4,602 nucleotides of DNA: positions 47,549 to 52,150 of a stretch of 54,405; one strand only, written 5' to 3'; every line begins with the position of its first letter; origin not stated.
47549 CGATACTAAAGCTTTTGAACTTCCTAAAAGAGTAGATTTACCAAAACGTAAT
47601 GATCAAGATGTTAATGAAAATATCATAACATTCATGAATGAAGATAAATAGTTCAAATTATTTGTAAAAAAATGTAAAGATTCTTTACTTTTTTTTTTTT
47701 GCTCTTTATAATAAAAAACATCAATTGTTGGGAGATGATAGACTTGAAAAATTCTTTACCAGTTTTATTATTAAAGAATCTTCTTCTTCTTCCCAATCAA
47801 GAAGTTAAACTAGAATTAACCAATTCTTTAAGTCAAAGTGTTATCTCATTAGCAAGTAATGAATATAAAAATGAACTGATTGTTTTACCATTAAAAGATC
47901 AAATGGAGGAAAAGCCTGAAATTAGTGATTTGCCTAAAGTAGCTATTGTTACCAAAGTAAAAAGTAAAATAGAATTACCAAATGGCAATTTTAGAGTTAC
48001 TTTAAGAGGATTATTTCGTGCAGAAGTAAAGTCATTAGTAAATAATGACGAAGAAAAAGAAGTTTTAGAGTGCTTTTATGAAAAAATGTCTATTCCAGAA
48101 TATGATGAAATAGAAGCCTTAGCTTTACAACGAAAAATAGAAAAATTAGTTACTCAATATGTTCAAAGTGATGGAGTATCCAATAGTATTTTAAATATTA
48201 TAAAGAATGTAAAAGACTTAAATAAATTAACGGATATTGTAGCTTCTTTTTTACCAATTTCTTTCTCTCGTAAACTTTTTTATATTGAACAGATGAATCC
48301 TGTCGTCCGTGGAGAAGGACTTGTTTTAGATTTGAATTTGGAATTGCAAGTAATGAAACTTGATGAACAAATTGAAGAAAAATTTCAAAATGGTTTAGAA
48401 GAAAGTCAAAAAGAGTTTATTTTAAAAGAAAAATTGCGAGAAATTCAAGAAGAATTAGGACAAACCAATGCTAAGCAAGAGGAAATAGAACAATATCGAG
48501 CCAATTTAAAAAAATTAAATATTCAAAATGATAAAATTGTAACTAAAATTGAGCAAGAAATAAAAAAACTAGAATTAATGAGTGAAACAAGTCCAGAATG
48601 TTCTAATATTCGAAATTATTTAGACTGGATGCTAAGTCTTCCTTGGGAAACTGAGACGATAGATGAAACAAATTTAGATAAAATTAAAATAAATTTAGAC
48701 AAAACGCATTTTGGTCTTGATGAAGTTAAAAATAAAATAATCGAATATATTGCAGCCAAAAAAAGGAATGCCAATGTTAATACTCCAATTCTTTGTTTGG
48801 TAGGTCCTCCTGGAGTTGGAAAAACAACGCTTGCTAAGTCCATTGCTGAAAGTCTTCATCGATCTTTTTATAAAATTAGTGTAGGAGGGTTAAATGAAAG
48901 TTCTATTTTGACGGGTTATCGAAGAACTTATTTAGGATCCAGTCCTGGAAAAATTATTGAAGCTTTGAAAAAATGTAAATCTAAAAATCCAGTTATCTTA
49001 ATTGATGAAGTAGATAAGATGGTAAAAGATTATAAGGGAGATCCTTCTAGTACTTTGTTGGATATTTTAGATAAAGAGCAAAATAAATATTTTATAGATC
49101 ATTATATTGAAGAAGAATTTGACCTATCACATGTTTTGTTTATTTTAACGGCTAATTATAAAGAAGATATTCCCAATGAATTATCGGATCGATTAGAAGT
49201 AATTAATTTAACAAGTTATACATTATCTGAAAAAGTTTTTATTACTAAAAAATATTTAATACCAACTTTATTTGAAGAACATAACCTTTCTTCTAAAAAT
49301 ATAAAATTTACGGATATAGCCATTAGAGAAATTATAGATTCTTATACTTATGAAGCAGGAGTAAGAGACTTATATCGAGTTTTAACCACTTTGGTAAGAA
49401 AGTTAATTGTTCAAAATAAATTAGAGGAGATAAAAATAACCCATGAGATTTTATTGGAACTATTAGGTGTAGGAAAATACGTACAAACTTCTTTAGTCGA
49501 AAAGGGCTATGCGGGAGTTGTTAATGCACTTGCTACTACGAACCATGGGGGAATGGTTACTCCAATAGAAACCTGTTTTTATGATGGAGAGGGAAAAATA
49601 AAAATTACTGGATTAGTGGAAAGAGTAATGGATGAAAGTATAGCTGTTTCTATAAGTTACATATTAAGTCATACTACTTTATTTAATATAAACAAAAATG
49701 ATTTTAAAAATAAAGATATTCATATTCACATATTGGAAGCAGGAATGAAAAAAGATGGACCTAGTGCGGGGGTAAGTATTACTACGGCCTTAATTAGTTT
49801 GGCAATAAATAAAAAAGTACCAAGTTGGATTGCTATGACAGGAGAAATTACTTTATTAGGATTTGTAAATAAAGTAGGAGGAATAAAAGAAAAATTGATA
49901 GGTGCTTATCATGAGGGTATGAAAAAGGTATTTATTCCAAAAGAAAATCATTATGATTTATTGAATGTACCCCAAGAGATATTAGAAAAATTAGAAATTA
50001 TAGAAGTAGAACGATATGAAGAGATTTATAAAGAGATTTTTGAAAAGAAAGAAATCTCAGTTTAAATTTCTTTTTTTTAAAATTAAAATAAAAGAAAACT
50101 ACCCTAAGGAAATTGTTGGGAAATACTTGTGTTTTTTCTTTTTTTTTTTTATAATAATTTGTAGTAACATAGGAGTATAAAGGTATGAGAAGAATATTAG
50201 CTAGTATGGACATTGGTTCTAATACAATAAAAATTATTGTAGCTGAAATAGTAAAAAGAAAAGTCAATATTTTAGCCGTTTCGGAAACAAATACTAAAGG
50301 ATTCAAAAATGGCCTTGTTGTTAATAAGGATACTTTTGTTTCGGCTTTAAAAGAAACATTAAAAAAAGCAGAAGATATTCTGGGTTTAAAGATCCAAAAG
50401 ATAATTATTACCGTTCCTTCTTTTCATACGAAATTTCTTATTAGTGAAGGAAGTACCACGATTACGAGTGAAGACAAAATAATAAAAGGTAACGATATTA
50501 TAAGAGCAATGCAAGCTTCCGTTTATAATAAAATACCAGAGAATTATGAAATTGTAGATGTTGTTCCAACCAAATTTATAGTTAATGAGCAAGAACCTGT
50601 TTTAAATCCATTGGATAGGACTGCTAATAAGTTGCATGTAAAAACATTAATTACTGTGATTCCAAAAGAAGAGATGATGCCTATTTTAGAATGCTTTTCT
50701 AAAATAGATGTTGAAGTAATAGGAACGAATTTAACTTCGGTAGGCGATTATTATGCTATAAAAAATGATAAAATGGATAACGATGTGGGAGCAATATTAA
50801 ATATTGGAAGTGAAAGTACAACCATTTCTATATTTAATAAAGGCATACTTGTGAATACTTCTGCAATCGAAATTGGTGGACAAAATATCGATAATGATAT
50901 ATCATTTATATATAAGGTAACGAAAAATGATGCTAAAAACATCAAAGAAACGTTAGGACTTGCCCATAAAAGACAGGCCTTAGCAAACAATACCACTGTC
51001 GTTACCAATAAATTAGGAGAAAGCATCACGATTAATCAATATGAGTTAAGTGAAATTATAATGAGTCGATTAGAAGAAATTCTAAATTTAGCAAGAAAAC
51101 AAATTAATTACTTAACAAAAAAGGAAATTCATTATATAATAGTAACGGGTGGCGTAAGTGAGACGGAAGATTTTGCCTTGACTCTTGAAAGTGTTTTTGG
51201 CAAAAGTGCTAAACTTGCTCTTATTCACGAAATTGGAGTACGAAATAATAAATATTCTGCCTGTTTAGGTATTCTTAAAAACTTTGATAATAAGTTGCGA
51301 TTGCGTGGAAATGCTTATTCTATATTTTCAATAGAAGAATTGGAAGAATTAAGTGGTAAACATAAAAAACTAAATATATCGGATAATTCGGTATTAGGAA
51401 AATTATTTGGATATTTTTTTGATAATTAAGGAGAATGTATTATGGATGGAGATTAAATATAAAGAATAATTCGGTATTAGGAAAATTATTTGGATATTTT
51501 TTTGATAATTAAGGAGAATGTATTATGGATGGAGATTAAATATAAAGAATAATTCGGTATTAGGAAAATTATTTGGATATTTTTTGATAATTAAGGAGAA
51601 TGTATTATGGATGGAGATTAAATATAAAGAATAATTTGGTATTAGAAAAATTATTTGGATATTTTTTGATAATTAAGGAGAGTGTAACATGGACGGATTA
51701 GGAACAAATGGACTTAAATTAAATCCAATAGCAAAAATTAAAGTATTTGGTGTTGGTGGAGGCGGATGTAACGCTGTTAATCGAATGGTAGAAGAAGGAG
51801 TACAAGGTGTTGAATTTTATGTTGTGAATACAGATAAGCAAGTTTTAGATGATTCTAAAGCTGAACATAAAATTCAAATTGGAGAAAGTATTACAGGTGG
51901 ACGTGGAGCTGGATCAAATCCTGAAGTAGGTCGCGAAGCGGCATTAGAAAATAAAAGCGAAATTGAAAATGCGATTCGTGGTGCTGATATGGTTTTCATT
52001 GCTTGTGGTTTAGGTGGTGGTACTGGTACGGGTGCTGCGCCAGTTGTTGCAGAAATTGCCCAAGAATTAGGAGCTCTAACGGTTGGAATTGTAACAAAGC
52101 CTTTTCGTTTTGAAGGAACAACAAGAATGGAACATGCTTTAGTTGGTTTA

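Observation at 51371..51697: Tandem amplification of the ftsA/ftsZ junction creates three decoy MDGD-stop minigenes before ftsZ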

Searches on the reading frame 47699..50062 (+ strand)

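Call 19: search_protein_families(library=pfam, proteins=[window:47699-50062:+])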
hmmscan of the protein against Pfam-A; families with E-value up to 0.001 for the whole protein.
window:47699-50062:+ (788 aa): 19 families
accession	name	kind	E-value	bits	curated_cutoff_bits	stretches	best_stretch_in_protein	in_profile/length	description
PF05362.19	Lon_C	-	1.1e-58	198.6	21.1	1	579-781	1-203/205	Lon protease (S16) C-terminal proteolytic domain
PF00004.35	AAA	-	8e-28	97.9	21.2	1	365-503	1-127/131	ATPase family associated with various cellular activities (AAA)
PF02190.22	LON_substr_bdg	-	2.3e-19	70.5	28.7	1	20-205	2-191/200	ATP-dependent protease La (LON) substrate-binding domain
PF22667.2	Lon_lid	-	1.8e-14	53.6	27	1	526-573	1-48/57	Lon protease AAA+ ATPase lid domain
PF13541.12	ChlI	-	2.7e-09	37.4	27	1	624-750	2-121/121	Subunit ChlI of Mg-chelatase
PF07724.20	AAA_2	-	1.3e-08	35.5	27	1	366-502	7-137/166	AAA domain (Cdc48 subfamily)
PF13401.12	AAA_22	-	6.1e-08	33.5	27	1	363-457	6-104/130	AAA domain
PF07728.20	AAA_5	-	2.7e-07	31.1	22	1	365-446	2-83/139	AAA domain (dynein-related subfamily)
PF08298.17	AAA_PrkA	-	1.7e-06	27.8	25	1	332-401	55-125/358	PrkA AAA domain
PF05496.18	RuvB_N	-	2.4e-06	27.9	27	1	337-399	9-70/159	Holliday junction DNA helicase RuvB P-loop domain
PF13173.12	AAA_14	-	5.8e-06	26.8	27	1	362-505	2-121/129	AAA domain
PF24883.2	NPHP3_N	-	5.3e-05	23.9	24.8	0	360-389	20-49/164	Nephrocystin 3, N-terminal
PF13191.12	AAA_16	-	7.6e-05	23.7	32.6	1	361-389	23-51/167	AAA ATPase domain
PF03266.21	NTPase_1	-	0.00011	22.5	23.9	0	366-406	3-41/168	NTPase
PF20720.3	nSTAND3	-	0.00036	20.7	27.2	0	364-390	19-45/155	Novel STAND NTPase 3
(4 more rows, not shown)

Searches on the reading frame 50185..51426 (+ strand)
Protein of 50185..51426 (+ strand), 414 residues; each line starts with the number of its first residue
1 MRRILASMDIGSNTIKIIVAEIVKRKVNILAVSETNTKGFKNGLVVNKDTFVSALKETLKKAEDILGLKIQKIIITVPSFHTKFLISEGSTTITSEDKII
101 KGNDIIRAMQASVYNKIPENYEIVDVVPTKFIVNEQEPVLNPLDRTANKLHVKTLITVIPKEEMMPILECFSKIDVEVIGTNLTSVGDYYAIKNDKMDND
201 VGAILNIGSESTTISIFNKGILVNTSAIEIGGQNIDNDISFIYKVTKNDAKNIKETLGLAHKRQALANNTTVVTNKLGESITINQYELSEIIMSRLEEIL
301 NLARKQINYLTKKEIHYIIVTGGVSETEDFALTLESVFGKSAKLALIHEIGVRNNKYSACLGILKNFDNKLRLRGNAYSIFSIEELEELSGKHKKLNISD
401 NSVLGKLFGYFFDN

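Call 19: search_protein_families(library=pfam, proteins=[window:50185-51426:+])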
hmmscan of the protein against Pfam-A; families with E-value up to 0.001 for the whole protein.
window:50185-51426:+ (414 aa): 5 families
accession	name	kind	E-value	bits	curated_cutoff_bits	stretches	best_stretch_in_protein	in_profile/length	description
PF14450.12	FtsA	-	2.5e-20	73.5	31.8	1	203-362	1-127/127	Cell division protein FtsA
PF02491.25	SHS2_FTSA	-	7.4e-13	49.1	25.4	1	81-156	3-77/79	SHS2 domain inserted in FTSA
PF11104.14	PilM_2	-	1.5e-07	31.1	27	1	8-260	2-240/340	Type IV pilus assembly protein PilM;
PF06723.19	MreB_Mbl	-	4.4e-07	29.5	27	1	204-336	149-295/327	MreB/Mbl protein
PF00012.26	HSP70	-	0.00063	18.5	20.6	0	246-343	256-355/599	Hsp70 protein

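Call 21: find_encoding_contigs(protein=window:50185-51426:+, flank=3000, max_places=10)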
Protein window:50185-51426:+ (414 aa): 3 contigs read that carry it; 1 place shown.
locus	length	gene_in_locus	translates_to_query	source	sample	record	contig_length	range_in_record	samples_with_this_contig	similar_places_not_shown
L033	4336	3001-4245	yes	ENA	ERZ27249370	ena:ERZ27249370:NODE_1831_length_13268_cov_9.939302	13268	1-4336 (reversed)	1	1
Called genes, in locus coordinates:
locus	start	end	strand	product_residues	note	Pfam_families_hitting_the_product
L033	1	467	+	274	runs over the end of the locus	-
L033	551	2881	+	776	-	PF02190:LON_substr_bdg, PF08298:AAA_PrkA (weak), PF05496:RuvB_N (weak), PF00004:AAA, PF07724:AAA_2, PF22667:Lon_lid, PF05362:Lon_C, PF13541:ChlI, +3 more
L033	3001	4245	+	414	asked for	PF11104:PilM_2 (weak), PF02491:SHS2_FTSA, PF06723:MreB_Mbl (weak), PF14450:FtsA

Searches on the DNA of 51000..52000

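Call 36: search_rna_families(source=window, start=51000, end=52000, threshold=evalue, max_evalue=1)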
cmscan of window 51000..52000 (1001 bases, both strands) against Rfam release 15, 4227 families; matches with E-value up to 1: 0.
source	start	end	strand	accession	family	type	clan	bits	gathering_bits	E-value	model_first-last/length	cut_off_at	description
